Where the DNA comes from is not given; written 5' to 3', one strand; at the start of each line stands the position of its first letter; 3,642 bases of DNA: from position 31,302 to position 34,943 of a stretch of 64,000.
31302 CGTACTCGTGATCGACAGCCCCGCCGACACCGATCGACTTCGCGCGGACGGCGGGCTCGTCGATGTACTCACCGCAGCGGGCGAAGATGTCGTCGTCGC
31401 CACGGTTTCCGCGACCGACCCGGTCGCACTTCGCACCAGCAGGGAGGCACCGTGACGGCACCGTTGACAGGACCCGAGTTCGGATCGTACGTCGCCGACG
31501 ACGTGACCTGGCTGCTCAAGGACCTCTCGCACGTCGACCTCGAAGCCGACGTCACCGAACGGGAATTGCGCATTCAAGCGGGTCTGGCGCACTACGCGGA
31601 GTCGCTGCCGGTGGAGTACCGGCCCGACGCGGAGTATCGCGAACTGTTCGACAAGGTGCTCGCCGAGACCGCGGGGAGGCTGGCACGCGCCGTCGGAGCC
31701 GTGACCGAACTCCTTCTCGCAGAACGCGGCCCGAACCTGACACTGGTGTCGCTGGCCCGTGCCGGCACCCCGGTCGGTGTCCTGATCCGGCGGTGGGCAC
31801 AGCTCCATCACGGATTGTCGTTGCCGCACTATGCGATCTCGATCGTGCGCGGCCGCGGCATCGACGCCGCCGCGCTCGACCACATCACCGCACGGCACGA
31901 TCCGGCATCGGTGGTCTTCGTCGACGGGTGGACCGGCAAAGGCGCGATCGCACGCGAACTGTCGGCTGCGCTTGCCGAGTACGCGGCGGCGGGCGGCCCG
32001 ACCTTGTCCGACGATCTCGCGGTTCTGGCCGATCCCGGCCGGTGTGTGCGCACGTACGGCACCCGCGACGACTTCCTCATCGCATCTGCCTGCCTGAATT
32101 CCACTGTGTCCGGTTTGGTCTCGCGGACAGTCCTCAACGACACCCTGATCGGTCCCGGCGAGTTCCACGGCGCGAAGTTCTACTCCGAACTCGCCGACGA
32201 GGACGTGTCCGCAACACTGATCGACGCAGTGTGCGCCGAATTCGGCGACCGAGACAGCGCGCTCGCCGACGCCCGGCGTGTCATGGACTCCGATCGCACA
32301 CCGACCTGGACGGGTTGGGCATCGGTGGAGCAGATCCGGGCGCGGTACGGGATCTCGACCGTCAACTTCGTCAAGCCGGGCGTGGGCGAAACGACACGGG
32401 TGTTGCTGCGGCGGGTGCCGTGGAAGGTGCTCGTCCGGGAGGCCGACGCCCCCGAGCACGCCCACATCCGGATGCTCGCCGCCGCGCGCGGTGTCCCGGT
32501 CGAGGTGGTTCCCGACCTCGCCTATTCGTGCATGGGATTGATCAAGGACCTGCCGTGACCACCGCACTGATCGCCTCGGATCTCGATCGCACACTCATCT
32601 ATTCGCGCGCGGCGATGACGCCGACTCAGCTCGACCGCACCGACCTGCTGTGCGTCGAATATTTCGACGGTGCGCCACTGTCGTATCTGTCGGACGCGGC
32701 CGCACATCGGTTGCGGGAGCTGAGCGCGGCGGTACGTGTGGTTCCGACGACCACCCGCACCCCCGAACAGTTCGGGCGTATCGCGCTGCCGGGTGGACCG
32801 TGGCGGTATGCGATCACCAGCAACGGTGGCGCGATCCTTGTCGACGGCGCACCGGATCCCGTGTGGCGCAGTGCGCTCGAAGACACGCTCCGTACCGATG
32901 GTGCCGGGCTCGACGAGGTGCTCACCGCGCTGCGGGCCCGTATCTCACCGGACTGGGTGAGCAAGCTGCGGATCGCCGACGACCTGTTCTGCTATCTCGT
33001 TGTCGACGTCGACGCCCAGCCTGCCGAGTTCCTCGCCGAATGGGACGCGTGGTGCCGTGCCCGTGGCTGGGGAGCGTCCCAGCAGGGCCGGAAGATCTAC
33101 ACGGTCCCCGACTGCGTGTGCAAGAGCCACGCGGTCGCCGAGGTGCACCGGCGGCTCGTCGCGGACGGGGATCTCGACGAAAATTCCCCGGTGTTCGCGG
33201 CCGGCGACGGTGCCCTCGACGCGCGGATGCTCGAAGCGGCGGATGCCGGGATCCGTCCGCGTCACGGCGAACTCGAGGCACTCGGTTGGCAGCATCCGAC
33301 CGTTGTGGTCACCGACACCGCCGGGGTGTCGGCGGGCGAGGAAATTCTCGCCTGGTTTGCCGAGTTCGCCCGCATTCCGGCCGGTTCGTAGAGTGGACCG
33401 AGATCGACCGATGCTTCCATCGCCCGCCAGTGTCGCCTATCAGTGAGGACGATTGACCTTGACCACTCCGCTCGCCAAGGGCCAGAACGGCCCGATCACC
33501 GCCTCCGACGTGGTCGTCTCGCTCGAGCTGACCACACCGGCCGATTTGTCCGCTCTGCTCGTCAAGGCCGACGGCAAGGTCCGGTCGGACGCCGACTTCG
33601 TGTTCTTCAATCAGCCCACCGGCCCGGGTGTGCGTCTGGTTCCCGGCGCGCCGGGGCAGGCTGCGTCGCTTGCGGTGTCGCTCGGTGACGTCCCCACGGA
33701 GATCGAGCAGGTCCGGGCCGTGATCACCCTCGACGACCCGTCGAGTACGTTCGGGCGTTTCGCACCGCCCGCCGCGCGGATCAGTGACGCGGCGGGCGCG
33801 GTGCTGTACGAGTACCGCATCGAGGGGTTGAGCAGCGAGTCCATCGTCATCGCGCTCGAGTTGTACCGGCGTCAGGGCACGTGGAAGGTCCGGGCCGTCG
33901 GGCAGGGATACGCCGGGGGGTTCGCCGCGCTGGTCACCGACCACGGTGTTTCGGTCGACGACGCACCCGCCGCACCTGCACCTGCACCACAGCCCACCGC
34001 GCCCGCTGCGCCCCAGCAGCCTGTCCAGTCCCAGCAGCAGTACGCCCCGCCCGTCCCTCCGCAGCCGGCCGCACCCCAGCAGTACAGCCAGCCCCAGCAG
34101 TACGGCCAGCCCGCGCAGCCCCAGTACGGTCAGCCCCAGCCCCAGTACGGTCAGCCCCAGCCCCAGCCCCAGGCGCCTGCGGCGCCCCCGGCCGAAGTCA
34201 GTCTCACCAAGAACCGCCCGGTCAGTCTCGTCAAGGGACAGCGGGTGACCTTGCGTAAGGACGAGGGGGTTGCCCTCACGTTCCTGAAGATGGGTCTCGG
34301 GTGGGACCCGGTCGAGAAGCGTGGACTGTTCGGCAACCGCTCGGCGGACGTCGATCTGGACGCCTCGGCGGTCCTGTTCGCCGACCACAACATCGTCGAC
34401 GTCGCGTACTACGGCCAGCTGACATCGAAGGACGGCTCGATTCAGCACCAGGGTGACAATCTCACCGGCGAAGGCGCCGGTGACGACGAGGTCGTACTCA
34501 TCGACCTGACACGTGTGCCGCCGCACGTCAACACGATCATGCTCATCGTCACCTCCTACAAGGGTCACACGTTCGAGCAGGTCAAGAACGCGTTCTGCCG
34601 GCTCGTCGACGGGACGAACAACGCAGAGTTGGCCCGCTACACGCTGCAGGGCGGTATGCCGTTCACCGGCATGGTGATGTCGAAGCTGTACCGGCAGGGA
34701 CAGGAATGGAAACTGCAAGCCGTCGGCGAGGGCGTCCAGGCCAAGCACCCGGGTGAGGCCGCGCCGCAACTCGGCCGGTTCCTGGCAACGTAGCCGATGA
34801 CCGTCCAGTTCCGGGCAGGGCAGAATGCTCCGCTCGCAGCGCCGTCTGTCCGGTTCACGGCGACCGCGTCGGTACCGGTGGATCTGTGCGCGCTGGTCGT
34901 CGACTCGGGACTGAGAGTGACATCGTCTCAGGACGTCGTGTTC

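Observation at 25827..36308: Ter-type stress cluster with a translationally coupled operon for a predicted, still uncharacterised nucleoside-like metabolite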

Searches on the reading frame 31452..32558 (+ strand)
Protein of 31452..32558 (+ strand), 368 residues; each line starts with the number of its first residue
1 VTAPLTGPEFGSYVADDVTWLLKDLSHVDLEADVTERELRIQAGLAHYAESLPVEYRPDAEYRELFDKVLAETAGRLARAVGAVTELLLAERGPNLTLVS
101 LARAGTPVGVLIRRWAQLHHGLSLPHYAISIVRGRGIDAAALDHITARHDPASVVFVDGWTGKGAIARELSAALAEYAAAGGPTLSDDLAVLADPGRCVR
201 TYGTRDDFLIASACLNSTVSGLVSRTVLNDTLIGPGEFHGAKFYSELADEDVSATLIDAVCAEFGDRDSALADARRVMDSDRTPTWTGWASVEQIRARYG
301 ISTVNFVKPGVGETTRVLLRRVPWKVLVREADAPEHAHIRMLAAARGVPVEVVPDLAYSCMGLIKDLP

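Call 4: search_protein_families(library=pfam, proteins=[window:31452-32558:+], max_evalue=0.01)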
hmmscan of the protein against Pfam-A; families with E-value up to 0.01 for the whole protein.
window:31452-32558:+ (368 aa): 2 families
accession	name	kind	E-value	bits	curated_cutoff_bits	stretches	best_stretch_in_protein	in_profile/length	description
PF11202.14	StiP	-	3.9e-105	351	28.7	1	11-260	1-244/245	Tellurite-like stress resistance cysteine protease StiP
PF15608.11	PELOTA_1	-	5.5e-36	122.6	25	1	286-365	1-80/81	PELOTA RNA binding domain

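Call 5: search_protein_families(library=ncbifam, proteins=[window:31452-32558:+], max_evalue=0.01)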
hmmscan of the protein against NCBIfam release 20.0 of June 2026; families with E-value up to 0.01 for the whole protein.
window:31452-32558:+ (368 aa): 0 families

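Call 7: search_protein_families(library=padloc, proteins=[window:31452-32558:+], max_evalue=0.01)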
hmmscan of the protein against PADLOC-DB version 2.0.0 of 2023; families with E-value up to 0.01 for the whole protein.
window:31452-32558:+ (368 aa): 0 families

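Call 32: search_dna_similar(query=window:31452-32555:+, collection=plasmids, mode=protein, max_rows=30, rows=spread)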
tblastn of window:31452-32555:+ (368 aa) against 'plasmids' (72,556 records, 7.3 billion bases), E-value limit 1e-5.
Records with a match: 2573; places in all: 2585; records where one place covers at least 80% of the query: 2568.
Best place of each record, by identity: 60-80% 6; <60% 2567.
By first word of the organism name: Klebsiella 1052; Escherichia 441; Enterobacter 364; Salmonella 350; Pseudomonas 130; Citrobacter 65; Rhizobium 41; Raoultella 33; Leclercia 19; Serratia 9; and 40 more.
By predicted mobility (MOB-suite, as given by PLSDB): conjugative 1684; non-mobilizable 849; mobilizable 40.
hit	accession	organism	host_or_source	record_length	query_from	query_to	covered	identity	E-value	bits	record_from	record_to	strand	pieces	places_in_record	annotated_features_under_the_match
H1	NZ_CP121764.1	Prescottella equi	soil,soil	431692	1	366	99%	76.8%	1e-165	520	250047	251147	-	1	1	cysteine protease StiP family protein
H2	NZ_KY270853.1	Raoultella ornithinolytica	Homo sapiens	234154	11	367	97%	37.0%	8e-46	175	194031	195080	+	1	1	cysteine protease StiP family protein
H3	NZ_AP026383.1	Citrobacter braakii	-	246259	11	350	92%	38.7%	9e-44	169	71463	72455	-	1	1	cysteine protease StiP family protein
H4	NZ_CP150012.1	Enterobacter hormaechei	Homo sapiens,Wound/Abscess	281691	11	350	92%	38.7%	9e-44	169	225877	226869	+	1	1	cysteine protease StiP family protein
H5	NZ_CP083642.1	Enterobacter bugandensis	-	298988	11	350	92%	38.7%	9e-44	169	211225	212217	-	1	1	cysteine protease StiP family protein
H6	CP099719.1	Enterobacter sp. Z1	bacteria,soil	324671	11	350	92%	38.7%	9e-44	169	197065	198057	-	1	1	none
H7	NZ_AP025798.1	Enterobacter hormaechei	Homo sapiens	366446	11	350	92%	38.7%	9e-44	169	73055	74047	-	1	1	cysteine protease StiP family protein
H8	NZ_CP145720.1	Klebsiella pneumoniae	Homo sapiens,stool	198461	8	367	98%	36.3%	6e-47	178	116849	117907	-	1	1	cysteine protease StiP family protein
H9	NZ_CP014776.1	Pluralibacter gergoviae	Fish ball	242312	8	367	98%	36.3%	8e-47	177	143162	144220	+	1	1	cysteine protease StiP family protein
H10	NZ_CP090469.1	Klebsiella pneumoniae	Homo sapiens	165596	8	367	98%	36.3%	8e-47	177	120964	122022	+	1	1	cysteine protease StiP family protein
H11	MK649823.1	Klebsiella pneumoniae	Homo sapiens,blood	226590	8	367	98%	36.3%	8e-47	177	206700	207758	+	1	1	none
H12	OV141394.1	Citrobacter youngae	-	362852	8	367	98%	36.3%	8e-47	177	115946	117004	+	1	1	HP: Hypothetical_protein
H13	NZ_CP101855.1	Salmonella enterica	Sus scrofa domesticus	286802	11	350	92%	38.4%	1e-42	166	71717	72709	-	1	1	cysteine protease StiP family protein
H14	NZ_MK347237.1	Klebsiella pneumoniae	-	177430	8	367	98%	36.1%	3e-46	176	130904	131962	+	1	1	cysteine protease StiP family protein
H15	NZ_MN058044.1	Klebsiella pneumoniae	sputum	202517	8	367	98%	36.1%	3e-46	176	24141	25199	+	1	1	cysteine protease StiP family protein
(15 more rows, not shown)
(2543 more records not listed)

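Call 33: get_annotated_region(hit=H1, flank=9000)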
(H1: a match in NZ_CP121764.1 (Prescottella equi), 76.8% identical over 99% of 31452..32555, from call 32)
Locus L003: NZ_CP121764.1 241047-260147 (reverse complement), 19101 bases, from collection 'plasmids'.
description: Prescottella equi strain WH99 plasmid p1-WH99, complete sequence
organism: Prescottella equi (NCBI taxid 43767)
taxonomy: Bacteria; Actinomycetota; Actinomycetes; Mycobacteriales; Nocardiaceae; Prescottella; Prescottella equi
host: -; source: soil,soil; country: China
typing (MOB-suite, as given by PLSDB): non-mobilizable
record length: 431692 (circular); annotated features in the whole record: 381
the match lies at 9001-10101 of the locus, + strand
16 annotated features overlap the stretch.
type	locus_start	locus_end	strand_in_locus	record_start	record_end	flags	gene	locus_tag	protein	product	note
CDS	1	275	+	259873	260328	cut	-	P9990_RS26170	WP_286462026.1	TerB family tellurite resistance protein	-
CDS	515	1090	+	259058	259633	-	-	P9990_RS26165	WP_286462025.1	TerD family protein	GO:0006950 - response to stress [Evidence IEA]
CDS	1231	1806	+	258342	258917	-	-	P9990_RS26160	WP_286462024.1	TerD family protein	GO:0006950 - response to stress [Evidence IEA]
CDS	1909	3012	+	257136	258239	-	-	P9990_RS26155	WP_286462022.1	DUF475 domain-containing protein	-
CDS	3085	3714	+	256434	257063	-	-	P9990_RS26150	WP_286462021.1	Tellurium resistance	-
CDS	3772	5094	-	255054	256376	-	-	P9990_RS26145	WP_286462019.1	VWA domain-containing protein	-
CDS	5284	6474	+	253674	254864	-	-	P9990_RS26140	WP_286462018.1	hypothetical protein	-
CDS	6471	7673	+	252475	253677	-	-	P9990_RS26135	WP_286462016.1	HpcH/HpaI aldolase/citrate lyase family protein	-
CDS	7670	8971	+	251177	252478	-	-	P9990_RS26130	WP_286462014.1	phosphoribosyltransferase family protein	-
CDS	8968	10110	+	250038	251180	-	-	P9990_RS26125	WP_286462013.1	cysteine protease StiP family protein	-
CDS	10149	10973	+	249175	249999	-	-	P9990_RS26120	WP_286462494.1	HAD family hydrolase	-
CDS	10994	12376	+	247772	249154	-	-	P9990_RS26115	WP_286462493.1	VWA domain-containing protein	-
CDS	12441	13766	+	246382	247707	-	-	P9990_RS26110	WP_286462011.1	TerD family protein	-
CDS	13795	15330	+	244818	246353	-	-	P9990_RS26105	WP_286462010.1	TerD family protein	-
CDS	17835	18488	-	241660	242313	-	-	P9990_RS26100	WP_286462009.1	zeta toxin family protein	-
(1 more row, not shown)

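Call 34: get_annotated_region(hit=H8, flank=10000)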
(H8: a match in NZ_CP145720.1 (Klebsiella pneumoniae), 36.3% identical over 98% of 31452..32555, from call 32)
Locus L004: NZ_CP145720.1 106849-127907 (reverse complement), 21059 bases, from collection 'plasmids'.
description: Klebsiella pneumoniae strain S1-INA-02-C plasmid p1-S1-INA-02-C, complete sequence
organism: Klebsiella pneumoniae (NCBI taxid 573)
taxonomy: Bacteria; Pseudomonadota; Gammaproteobacteria; Enterobacterales; Enterobacteriaceae; Klebsiella; Klebsiella pneumoniae
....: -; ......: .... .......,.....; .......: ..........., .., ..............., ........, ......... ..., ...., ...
typing (MOB-suite, as given by PLSDB): non-mobilizable; replicon IncFIB
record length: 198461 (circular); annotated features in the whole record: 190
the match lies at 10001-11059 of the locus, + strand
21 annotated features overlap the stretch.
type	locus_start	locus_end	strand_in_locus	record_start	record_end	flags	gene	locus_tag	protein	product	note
CDS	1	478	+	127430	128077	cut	-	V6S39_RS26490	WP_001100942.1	HAD family hydrolase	GO:0016311 - dephosphorylation [Evidence IEA]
CDS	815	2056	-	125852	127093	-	-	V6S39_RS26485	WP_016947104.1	VWA domain-containing protein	-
predicted_resistance_gene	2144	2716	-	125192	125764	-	terE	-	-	tellurium resistance cAMP binding protein TerE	predicted by amrfinderplus; class TELLURIUM; identity 99.48%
predicted_resistance_gene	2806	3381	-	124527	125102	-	terD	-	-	tellurium resistance membrane protein TerD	predicted by amrfinderplus; class TELLURIUM; identity 98.96%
predicted_resistance_gene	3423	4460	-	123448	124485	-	terC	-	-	tellurium resistance membrane protein TerC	predicted by amrfinderplus; class TELLURIUM; identity 99.13%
predicted_resistance_gene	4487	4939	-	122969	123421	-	terB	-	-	tellurium resistance membrane protein TerB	predicted by amrfinderplus; class TELLURIUM; identity 100.0%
CDS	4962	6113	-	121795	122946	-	terA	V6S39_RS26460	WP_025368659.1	tellurium resistance system protein TerA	-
CDS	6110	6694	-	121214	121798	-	-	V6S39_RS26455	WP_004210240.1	TerD family protein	-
CDS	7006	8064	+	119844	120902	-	-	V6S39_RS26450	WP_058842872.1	ATP-grasp domain-containing protein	-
CDS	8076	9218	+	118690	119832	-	-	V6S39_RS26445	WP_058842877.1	phosphoribosyltransferase domain-containing protein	-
CDS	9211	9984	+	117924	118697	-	-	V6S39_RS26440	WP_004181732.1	hypothetical protein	-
CDS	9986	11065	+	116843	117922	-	-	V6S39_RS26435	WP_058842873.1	cysteine protease StiP family protein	-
CDS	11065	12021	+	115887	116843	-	-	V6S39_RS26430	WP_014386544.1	HpcH/HpaI aldolase/citrate lyase family protein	-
CDS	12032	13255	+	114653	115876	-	-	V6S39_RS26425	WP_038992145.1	DUF4236 domain-containing protein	-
CDS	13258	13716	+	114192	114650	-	-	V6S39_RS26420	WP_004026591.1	ribbon-helix-helix protein, CopG family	GO:0006355 - regulation of DNA-templated transcription [Evidence IEA]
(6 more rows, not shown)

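Call 60: search_protein_families(library=pfam, proteins=[L003:3085-3714:+, L003:10994-12376:+], max_evalue=0.01)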
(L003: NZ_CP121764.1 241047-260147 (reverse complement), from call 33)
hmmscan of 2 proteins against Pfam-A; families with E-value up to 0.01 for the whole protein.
L003:3085-3714:+ (209 aa): 0 families

L003:10994-12376:+ (460 aa): 2 families
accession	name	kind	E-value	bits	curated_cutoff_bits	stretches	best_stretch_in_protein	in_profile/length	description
PF10138.15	vWA-TerF-like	-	3.2e-79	266.2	29.4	1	244-459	1-200/200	vWA found in TerF C terminus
PF02342.23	TerD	-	3.4e-24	85.8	25.3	1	15-150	40-187/187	TerD domain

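Call 81: search_solved_structures(query=window:31452-32555:+, max_evalue=1)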
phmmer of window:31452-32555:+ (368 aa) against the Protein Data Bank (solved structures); distinct sequences matched with E-value up to 1: 2.
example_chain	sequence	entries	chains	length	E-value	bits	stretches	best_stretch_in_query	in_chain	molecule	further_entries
1v95_A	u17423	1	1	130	0.25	13.4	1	68-123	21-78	Nuclear receptor coactivator 5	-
10da_A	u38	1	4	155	0.79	11.7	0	306-355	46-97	Large ribosomal subunit protein eL8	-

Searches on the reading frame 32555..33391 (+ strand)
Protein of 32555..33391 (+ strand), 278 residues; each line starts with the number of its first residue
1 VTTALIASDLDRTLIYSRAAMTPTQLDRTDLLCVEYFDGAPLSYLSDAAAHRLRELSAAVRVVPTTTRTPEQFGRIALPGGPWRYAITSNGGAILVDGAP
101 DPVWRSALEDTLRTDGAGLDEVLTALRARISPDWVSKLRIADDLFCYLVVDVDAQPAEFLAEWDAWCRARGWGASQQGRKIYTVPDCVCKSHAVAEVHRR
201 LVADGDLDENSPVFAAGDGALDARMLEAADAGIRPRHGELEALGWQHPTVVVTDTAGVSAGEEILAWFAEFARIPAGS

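Call 4: search_protein_families(library=pfam, proteins=[window:32555-33391:+], max_evalue=0.01)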
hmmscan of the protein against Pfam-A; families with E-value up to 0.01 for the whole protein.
window:32555-33391:+ (278 aa): 0 families

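Call 5: search_protein_families(library=ncbifam, proteins=[window:32555-33391:+], max_evalue=0.01)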
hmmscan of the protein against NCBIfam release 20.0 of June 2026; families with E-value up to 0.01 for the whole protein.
window:32555-33391:+ (278 aa): 4 families
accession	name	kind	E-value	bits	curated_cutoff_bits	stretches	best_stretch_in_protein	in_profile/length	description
TIGR01486.1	HAD-SF-IIB-MPGP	subfamily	3.3e-05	23.3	164.75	0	160-234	148-219/257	mannosyl-3-phosphoglycerate phosphatase family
NF001216.0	PRK00192.1-2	equivalog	0.00063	19.2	353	1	160-233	152-221/275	mannosyl-3-phosphoglycerate phosphatase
TIGR01484.1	HAD-SF-IIB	subfamily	0.0013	18.8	41.8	0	5-98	1-72/221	HAD-IIB family hydrolase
TIGR00099.1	Cof-subfamily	subfamily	0.003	17.2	137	0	211-238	205-232/256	Cof-type HAD-IIB family hydrolase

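Call 7: search_protein_families(library=padloc, proteins=[window:32555-33391:+], max_evalue=0.01)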
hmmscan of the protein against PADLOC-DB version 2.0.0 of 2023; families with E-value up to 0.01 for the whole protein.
window:32555-33391:+ (278 aa): 0 families

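Call 17: search_protein_families(library=pfam, proteins=[window:32555-33391:+], max_evalue=10)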
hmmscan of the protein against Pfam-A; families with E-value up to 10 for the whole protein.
window:32555-33391:+ (278 aa): 2 families
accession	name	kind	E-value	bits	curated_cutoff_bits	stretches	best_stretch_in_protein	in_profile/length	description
PF12710.13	HAD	-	0.077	13.8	27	1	185-227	146-189/189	haloacid dehalogenase-like hydrolase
PF08282.18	Hydrolase_3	-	0.36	11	20.9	1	210-233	203-226/255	haloacid dehalogenase-like hydrolase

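Call 82: search_solved_structures(query=window:32555-33388:+, max_evalue=1)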
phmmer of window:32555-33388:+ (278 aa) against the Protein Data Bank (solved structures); distinct sequences matched with E-value up to 1: 2.
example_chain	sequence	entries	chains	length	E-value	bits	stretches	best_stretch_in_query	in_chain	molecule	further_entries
6cj0_A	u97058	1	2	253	1.1e-06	31.5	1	5-228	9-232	Trehalose phosphatase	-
6d3v_A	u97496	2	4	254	1.1e-06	31.5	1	5-228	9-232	Trehalose phosphatase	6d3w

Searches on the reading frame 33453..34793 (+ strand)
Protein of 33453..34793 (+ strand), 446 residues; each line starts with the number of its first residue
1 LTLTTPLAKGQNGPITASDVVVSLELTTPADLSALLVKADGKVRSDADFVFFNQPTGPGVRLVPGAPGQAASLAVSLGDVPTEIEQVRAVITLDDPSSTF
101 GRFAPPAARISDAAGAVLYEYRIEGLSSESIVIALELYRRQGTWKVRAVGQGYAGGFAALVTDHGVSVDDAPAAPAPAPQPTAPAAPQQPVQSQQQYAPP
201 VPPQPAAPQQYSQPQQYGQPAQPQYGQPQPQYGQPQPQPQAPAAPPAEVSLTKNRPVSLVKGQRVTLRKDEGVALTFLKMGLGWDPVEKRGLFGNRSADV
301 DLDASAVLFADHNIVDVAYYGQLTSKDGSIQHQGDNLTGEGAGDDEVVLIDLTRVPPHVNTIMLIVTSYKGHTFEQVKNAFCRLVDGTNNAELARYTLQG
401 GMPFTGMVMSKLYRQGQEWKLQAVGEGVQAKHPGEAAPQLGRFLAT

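Call 4: search_protein_families(library=pfam, proteins=[window:33453-34793:+], max_evalue=0.01)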
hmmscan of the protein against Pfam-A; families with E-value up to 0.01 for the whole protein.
window:33453-34793:+ (446 aa): 1 family
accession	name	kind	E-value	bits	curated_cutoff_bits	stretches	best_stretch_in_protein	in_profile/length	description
PF02342.23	TerD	-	3.1e-77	258.7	25.3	2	257-430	3-178/187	TerD domain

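Call 5: search_protein_families(library=ncbifam, proteins=[window:33453-34793:+], max_evalue=0.01)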
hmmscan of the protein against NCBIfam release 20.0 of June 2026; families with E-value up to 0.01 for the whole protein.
window:33453-34793:+ (446 aa): 2 families
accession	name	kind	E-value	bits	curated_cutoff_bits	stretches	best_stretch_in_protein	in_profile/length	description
NF041916.1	RING_SCO0854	equivalog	0.00011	20.5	600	1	297-386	569-661/842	MXAN_6230/SCO0854 family RING domain-containing protein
NF033761.1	gliding_GltJ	equivalog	0.004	16.3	450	1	130-250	250-358/671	adventurous gliding motility protein GltJ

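Call 7: search_protein_families(library=padloc, proteins=[window:33453-34793:+], max_evalue=0.01)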
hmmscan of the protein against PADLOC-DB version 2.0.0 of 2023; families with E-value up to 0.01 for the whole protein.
window:33453-34793:+ (446 aa): 0 families
